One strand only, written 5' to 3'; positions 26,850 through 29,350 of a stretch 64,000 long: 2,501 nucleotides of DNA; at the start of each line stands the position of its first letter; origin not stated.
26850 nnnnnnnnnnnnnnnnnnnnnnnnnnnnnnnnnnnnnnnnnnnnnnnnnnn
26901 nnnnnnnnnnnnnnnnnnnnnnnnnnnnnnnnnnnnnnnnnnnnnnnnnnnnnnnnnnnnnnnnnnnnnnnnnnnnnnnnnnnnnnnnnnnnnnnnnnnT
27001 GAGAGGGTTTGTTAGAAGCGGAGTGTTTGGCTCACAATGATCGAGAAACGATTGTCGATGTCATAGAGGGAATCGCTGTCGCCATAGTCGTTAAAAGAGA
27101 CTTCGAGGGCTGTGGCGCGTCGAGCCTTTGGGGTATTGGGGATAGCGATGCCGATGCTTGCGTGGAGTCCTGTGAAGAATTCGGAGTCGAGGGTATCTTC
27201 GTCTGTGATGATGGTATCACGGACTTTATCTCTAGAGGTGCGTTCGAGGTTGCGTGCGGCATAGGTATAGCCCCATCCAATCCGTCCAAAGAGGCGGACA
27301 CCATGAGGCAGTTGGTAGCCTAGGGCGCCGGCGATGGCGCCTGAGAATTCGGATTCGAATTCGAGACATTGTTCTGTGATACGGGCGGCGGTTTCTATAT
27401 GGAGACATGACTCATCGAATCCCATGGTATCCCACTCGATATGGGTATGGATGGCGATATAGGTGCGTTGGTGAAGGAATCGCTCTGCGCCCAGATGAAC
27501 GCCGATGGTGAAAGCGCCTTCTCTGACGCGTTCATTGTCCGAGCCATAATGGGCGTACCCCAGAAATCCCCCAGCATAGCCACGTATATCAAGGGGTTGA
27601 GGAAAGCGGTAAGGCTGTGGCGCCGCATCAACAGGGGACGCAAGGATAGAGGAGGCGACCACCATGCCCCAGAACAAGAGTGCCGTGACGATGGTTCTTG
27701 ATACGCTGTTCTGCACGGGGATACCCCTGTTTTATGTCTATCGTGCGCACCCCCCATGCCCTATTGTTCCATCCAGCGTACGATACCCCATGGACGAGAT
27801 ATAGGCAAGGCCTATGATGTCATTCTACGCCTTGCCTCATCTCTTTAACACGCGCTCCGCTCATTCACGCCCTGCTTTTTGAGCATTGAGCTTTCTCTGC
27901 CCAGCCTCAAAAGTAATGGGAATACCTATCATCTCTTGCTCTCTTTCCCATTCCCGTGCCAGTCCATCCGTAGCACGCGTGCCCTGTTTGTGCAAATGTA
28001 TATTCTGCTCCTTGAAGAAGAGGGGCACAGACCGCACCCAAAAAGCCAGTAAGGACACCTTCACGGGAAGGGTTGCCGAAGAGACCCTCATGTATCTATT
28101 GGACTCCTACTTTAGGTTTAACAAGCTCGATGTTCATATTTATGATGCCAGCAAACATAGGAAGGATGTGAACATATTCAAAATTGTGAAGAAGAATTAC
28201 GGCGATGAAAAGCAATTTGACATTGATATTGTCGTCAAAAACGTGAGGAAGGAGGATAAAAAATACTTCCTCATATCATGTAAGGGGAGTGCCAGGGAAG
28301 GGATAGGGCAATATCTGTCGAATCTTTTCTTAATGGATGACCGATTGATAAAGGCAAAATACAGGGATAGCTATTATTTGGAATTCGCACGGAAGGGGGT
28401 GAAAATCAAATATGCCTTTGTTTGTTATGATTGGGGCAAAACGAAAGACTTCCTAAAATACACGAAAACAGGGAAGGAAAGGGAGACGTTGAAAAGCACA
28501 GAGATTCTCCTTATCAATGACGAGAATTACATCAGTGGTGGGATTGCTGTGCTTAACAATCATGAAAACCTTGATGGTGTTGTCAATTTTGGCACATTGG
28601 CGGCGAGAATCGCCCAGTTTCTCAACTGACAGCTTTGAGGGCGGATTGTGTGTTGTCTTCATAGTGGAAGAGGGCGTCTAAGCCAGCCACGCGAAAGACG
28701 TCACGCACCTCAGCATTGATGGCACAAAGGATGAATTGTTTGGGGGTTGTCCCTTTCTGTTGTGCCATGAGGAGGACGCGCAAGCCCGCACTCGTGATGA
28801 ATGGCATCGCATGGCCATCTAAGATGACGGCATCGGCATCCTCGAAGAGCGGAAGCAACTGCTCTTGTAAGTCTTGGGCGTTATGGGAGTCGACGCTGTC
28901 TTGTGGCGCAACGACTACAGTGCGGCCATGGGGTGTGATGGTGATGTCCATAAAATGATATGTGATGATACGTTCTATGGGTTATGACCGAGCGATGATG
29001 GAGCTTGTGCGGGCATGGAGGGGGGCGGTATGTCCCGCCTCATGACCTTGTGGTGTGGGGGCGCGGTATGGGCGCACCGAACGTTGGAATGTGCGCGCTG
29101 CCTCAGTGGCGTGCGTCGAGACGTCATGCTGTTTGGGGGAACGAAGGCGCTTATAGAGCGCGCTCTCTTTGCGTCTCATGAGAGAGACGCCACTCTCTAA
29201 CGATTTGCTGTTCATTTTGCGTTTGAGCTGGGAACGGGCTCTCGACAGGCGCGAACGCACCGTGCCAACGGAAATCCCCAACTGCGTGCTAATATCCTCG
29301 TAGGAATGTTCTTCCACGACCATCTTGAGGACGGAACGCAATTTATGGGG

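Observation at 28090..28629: AT-rich single-gene islet (about 38-40% GC against about 56%) encoding a Lys-rich 180-aa protein of unknown family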

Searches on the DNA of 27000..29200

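Call 60: search_rna_families(source=window, start=27000, end=29200, threshold=evalue, max_evalue=0.1)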
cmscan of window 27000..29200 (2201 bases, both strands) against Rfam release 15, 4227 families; matches with E-value up to 0.1: 0.
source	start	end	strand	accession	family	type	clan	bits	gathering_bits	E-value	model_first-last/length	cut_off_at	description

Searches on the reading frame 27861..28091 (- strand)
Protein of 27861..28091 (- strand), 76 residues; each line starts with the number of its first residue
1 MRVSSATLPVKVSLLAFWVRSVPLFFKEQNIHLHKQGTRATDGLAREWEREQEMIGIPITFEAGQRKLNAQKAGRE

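Call 9: search_protein_families(library=pfam, proteins=[window:27861-28091:-], max_evalue=0.01)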
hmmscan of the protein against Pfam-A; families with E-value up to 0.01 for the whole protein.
window:27861-28091:- (76 aa): 0 families
